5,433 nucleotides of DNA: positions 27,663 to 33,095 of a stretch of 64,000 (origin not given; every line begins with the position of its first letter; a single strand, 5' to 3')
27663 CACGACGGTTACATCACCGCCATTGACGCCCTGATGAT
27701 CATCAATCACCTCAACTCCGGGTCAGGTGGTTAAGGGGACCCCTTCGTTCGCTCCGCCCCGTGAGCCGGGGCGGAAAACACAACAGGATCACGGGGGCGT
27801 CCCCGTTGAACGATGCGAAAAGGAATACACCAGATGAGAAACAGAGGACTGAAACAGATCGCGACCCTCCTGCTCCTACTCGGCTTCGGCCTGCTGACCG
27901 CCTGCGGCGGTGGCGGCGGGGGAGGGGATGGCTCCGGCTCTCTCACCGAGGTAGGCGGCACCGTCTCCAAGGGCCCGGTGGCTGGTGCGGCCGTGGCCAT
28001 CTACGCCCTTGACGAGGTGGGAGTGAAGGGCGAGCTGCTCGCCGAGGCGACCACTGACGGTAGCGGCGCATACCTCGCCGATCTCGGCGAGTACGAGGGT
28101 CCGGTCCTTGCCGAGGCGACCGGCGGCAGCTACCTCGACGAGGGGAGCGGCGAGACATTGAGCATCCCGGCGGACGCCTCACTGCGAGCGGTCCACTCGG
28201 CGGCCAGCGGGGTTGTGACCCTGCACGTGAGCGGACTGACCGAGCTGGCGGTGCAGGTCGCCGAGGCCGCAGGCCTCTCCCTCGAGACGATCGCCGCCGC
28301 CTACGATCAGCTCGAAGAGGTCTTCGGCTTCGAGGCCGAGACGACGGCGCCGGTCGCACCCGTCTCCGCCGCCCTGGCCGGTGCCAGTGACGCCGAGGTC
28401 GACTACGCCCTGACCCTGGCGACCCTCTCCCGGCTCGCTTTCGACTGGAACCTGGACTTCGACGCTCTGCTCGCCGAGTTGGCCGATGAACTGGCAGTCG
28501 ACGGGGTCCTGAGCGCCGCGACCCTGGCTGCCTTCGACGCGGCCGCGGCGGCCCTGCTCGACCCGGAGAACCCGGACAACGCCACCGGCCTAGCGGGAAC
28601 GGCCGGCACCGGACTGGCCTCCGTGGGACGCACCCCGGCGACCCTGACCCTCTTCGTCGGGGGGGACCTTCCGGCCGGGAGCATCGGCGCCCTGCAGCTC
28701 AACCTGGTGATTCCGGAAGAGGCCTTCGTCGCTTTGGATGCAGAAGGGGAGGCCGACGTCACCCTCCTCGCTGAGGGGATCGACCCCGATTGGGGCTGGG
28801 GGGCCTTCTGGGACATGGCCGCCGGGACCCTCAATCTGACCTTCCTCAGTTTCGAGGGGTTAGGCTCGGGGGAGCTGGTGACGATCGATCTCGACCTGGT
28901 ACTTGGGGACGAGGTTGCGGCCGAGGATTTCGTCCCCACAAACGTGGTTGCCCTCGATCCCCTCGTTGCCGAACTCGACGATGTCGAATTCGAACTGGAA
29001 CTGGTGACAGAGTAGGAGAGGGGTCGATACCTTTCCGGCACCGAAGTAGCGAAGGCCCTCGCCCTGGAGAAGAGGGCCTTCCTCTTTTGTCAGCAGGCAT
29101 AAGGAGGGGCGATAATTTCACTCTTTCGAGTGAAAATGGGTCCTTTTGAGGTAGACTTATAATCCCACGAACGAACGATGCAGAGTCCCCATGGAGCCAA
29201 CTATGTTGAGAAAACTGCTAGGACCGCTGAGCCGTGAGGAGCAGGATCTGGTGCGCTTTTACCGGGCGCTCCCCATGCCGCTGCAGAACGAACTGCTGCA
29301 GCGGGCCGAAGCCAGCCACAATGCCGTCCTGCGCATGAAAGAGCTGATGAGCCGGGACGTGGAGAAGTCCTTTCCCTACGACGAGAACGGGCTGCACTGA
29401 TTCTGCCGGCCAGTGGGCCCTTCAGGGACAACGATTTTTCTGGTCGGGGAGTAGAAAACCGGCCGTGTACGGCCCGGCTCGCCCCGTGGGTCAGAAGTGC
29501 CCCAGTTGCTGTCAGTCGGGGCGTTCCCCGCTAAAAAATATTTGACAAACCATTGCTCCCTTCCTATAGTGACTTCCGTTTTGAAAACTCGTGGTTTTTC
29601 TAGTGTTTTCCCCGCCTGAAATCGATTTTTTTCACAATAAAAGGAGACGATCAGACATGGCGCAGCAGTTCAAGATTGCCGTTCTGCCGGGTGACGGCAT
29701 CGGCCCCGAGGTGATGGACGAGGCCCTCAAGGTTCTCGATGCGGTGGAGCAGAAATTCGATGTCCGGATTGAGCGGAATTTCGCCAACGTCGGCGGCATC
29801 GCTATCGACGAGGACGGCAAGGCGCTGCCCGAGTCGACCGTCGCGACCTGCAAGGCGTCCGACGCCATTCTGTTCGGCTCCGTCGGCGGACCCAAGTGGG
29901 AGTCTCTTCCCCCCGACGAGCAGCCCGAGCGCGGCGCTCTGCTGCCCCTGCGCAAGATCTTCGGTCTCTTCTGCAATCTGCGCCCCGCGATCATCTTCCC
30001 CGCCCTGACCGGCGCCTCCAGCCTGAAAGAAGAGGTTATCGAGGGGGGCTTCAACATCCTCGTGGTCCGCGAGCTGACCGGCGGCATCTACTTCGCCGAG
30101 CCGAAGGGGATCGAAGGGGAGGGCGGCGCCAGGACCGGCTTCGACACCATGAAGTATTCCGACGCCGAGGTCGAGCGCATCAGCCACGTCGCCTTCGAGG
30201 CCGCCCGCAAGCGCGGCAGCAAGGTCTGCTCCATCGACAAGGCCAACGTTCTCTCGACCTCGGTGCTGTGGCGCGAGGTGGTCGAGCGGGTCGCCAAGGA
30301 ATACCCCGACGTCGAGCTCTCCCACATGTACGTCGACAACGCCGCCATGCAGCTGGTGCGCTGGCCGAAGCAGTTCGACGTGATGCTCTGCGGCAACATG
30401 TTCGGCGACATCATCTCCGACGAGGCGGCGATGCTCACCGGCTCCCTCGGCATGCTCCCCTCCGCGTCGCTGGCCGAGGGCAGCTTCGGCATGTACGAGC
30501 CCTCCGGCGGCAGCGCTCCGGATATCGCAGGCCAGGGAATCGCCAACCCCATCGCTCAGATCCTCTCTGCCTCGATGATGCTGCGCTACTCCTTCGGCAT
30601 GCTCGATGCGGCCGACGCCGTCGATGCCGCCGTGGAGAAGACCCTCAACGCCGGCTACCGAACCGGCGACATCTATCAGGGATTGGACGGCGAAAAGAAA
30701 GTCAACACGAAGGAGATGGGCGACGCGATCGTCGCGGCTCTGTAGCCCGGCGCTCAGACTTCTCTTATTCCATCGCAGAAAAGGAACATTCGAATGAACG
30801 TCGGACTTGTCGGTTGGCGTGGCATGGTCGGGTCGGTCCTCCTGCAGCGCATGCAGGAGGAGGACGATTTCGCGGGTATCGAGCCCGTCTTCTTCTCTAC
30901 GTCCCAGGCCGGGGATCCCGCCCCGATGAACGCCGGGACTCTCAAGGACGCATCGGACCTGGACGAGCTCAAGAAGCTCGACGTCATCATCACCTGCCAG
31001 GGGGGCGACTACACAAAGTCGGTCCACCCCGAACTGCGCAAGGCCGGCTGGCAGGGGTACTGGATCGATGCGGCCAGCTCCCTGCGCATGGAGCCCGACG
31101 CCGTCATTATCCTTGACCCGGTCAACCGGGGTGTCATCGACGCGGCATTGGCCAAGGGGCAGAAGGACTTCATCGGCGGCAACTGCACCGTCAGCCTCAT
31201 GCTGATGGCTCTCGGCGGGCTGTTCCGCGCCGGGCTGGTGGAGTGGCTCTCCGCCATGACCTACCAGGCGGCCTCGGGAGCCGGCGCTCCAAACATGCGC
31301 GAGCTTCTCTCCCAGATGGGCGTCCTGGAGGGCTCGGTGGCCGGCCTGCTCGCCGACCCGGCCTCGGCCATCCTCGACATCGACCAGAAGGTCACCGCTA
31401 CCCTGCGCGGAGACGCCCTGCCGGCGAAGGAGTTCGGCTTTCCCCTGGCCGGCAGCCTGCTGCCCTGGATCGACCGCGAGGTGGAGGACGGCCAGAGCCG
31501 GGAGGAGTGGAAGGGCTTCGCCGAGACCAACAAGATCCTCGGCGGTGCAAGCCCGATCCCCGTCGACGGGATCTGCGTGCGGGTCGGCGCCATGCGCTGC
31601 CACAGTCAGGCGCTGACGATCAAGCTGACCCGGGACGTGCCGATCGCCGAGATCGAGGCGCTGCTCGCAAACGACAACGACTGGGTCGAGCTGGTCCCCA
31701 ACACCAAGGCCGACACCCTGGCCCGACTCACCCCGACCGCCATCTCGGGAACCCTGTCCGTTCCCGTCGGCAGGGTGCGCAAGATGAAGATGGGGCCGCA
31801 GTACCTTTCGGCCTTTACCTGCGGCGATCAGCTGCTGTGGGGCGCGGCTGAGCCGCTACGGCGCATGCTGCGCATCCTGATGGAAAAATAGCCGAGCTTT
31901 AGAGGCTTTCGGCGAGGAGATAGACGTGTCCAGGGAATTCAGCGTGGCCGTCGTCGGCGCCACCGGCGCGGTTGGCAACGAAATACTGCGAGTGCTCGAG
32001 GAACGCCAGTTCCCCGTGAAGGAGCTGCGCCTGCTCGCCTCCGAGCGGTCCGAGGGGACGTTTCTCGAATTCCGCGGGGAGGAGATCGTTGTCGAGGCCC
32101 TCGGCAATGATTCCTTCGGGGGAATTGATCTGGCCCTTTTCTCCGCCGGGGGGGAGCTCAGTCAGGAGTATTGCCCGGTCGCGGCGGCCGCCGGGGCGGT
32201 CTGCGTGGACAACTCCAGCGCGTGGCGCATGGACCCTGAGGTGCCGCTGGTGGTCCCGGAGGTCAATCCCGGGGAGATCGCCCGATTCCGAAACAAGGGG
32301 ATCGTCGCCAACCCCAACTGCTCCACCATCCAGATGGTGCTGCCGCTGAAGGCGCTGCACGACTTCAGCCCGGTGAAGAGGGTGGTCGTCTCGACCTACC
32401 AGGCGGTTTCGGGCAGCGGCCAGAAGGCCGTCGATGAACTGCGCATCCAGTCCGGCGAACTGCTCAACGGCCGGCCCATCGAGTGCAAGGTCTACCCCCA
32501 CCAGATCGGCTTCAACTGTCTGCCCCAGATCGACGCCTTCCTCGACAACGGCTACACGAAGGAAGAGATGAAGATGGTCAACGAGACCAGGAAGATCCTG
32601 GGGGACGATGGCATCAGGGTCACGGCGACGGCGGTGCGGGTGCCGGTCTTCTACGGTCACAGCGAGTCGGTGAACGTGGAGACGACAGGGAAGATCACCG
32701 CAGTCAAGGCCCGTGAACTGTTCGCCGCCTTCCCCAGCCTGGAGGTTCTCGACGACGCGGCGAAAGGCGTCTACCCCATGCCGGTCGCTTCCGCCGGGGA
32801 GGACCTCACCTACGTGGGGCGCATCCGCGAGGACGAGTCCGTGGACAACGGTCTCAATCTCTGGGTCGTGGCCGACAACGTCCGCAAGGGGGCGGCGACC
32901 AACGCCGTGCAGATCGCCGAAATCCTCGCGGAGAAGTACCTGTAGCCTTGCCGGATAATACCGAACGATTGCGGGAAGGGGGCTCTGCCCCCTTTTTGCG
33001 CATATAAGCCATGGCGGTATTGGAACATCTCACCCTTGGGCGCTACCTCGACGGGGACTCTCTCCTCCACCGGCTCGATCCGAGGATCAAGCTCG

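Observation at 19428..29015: Giant dockerin-terminated cadherin/Ig adhesin next to a lipoprotein with a cohesin-like domain: a possible cohesin-dockerin surface-tethering pair in a Gram-negative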

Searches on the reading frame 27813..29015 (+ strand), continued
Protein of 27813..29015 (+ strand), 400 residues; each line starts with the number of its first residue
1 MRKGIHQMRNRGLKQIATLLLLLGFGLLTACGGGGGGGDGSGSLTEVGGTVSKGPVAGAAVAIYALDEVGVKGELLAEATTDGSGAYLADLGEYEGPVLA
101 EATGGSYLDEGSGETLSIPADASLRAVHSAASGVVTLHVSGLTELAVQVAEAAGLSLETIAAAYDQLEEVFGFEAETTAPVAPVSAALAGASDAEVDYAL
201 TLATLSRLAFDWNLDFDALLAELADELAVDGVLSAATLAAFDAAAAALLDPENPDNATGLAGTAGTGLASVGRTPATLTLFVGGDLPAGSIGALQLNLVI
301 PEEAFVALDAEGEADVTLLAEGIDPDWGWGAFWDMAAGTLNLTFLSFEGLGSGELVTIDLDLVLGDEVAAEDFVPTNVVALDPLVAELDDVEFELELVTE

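Call 81: search_solved_structures(query=A2, max_evalue=1, show_alignments=1)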
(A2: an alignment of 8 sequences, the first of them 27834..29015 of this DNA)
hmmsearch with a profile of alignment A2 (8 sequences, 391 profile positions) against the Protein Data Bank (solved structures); distinct sequences matched with E-value up to 1: 1.
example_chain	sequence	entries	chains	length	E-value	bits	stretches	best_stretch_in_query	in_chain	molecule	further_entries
7lkq_A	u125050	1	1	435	0.2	13.8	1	175-293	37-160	FimX(GGDEF-EAL)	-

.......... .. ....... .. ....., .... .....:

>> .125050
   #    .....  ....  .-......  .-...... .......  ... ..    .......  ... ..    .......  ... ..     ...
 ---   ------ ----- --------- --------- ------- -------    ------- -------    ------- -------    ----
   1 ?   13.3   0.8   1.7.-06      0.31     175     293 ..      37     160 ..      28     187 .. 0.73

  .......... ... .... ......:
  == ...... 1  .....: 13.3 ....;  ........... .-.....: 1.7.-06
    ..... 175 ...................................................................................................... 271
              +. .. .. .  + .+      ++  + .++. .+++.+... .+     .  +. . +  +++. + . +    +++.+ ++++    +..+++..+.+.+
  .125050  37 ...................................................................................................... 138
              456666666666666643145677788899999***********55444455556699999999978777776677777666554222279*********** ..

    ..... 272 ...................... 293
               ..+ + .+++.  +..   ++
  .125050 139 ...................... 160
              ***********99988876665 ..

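Call 88: search_protein_families(library=pfam, proteins=[L018:9899-19126:+, L021:9887-12433:+, P0009, P0010], max_evalue=0.001)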
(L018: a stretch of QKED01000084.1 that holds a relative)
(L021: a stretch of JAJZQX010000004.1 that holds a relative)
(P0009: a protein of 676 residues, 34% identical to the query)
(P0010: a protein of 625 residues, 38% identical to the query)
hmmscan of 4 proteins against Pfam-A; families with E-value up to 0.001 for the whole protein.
L018:9899-19126:+ (3076 aa): 10 families
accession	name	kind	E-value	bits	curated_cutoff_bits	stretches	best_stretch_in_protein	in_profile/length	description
PF09423.15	PhoD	-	8.5e-97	324.8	27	1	1795-2188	1-342/343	PhoD-like phosphatase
PF16655.11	PhoD_N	-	2.7e-31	108.4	30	1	1697-1784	1-90/90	PhoD-like phosphatase, N-terminal domain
PF03372.29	Exo_endo_phos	-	1.3e-26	94.2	24.5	1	1175-1515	2-225/225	Endonuclease/Exonuclease/phosphatase family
PF02872.23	5_nucleotid_C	-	1.2e-24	87.7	23.6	1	2805-2997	14-155/158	5'-nucleotidase, C-terminal domain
PF16409.10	DUF5017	-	6.5e-22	78.4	28.8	2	1597-1675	61-154/187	Domain of unknown function (DUF5017)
PF05787.19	PhoX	-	2.9e-21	76.6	24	1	427-787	158-454/515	Alkaline phosphatase PhoX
PF18911.6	PKD_4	-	2.3e-13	50.4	27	1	1083-1154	10-83/85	PKD domain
PF00801.26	PKD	-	1.7e-10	41.2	23.5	1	1079-1148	3-73/80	PKD domain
PF16656.11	Pur_ac_phosph_N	-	9.1e-05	23.4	30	1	1704-1784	11-93/93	Purple acid Phosphatase, N-terminal domain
PF20773.4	InhA-like_MAM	-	0.00021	21.3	26.9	0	1621-1673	98-150/191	Immune inhibitor A-like, MAM domain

L021:9887-12433:+ (849 aa): 0 families

P0009 (676 aa): 3 families
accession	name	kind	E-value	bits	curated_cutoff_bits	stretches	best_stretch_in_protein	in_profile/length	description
PF19077.6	Big_13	-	9e-09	36.2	27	0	347-419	27-101/102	Bacterial Ig-like domain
PF09136.16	Glucodextran_B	-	1.7e-08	34.7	27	1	431-503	12-82/83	Glucodextranase, domain B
PF17957.7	Big_7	-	1.9e-05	25.6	24.1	1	343-399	14-69/70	Bacterial Ig domain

P0010 (625 aa): 0 families

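Call 102: search_protein_families(library=ncbifam, alignment_id=A5, max_evalue=0.01)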
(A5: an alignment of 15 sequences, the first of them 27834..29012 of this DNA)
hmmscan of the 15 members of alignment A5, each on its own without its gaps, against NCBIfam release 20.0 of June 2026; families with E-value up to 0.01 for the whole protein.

A. member 1, window:27834-29012:+ (393 aa): 0 families

B. families by the number of members that match (of 15 scanned): 4 families
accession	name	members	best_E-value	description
NF033627.3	intimin_all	1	9.4e-07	intimin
NF033639.1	intimin_alpha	1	4.5e-05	intimin type alpha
TIGR00592.1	pol2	1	0.0038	DNA polymerase (pol2)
NF058595.1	invert_tail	1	0.0051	lipo-invert putative C-terminal anchoring domain-containing protein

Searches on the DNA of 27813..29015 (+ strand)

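Call 92: search_rna_families(sources=[L001, L009, L011, L012, L013, L014, L015], threshold=gathering)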
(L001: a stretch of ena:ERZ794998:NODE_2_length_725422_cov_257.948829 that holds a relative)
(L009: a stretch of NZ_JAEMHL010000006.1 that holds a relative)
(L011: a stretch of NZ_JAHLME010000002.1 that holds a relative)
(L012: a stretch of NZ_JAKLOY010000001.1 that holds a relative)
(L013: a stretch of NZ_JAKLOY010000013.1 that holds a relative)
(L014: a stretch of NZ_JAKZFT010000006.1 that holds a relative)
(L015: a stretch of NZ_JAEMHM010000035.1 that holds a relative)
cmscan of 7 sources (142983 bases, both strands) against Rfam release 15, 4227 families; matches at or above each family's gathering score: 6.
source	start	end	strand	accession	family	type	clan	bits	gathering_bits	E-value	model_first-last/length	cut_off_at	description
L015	15273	15361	+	RF01051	c-di-GMP-I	Cis-reg; riboswitch;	CL00126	85.9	35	3.4e-15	1-87/87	no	c-di-GMP-I riboswitch aptamer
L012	6580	6654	+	RF01051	c-di-GMP-I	Cis-reg; riboswitch;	CL00126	51.4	35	8.6e-07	1-87/87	no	c-di-GMP-I riboswitch aptamer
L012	1018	1093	+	RF01051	c-di-GMP-I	Cis-reg; riboswitch;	CL00126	45.9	35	1.9e-05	1-87/87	no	c-di-GMP-I riboswitch aptamer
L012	6786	6860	+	RF01051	c-di-GMP-I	Cis-reg; riboswitch;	CL00126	45.8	35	2.1e-05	1-87/87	no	c-di-GMP-I riboswitch aptamer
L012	806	882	+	RF01051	c-di-GMP-I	Cis-reg; riboswitch;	CL00126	44.5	35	4.2e-05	1-87/87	no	c-di-GMP-I riboswitch aptamer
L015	15024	15100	+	RF01051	c-di-GMP-I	Cis-reg; riboswitch;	CL00126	40.3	35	0.00046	1-87/87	no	c-di-GMP-I riboswitch aptamer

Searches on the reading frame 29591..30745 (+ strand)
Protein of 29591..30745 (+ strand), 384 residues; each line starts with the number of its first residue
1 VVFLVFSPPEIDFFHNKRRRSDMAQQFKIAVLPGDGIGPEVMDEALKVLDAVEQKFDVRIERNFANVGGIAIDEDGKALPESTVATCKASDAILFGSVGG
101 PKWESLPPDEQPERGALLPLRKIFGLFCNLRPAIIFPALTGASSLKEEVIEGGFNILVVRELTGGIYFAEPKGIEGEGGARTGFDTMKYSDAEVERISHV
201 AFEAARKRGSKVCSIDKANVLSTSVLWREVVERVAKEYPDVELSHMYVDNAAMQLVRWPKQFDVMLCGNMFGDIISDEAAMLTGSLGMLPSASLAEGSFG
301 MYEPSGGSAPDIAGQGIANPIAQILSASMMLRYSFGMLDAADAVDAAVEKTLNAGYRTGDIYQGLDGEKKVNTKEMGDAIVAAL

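Call 80: search_protein_families(library=pfam, proteins=[window:29591-30745:+], max_evalue=0.0001)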
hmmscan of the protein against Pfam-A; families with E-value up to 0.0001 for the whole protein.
window:29591-30745:+ (384 aa): 1 family
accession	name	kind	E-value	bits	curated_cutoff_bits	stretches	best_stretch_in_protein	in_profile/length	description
PF00180.25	Iso_dh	-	2.3e-141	471.5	27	1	28-380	1-348/348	Isocitrate/isopropylmalate dehydrogenase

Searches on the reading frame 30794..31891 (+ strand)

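Call 80: search_protein_families(library=pfam, proteins=[window:30794-31891:+], max_evalue=0.0001)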
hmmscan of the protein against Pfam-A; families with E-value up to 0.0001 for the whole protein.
window:30794-31891:+ (365 aa): 2 families
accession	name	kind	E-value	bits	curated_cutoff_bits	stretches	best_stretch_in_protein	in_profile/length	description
PF02774.23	Semialdhyde_dhC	-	5.3e-47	160.8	26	1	140-349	1-184/184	Semialdehyde dehydrogenase, dimerisation domain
PF01118.30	Semialdhyde_dh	-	2.8e-25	89.5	26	1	2-117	1-120/121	Semialdehyde dehydrogenase, NAD binding domain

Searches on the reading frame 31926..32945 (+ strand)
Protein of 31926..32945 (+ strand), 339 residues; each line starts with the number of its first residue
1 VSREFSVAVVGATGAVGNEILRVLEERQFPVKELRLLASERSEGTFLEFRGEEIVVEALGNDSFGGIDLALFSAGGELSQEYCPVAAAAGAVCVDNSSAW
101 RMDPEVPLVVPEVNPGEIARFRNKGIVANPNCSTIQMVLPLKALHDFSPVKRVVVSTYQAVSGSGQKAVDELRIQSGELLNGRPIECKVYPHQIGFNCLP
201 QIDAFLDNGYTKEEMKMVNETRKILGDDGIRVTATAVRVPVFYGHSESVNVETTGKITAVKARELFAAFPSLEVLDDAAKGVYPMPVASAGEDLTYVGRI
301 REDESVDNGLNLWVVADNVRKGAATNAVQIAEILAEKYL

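Call 80: search_protein_families(library=pfam, proteins=[window:31926-32945:+], max_evalue=0.0001)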
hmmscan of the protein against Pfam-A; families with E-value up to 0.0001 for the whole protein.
window:31926-32945:+ (339 aa): 2 families
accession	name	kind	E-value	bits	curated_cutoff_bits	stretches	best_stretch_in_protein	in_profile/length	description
PF02774.23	Semialdhyde_dhC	-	2.3e-56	191.3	26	1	141-321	1-184/184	Semialdehyde dehydrogenase, dimerisation domain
PF01118.30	Semialdhyde_dh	-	1.8e-33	116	26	1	7-119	2-119/121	Semialdehyde dehydrogenase, NAD binding domain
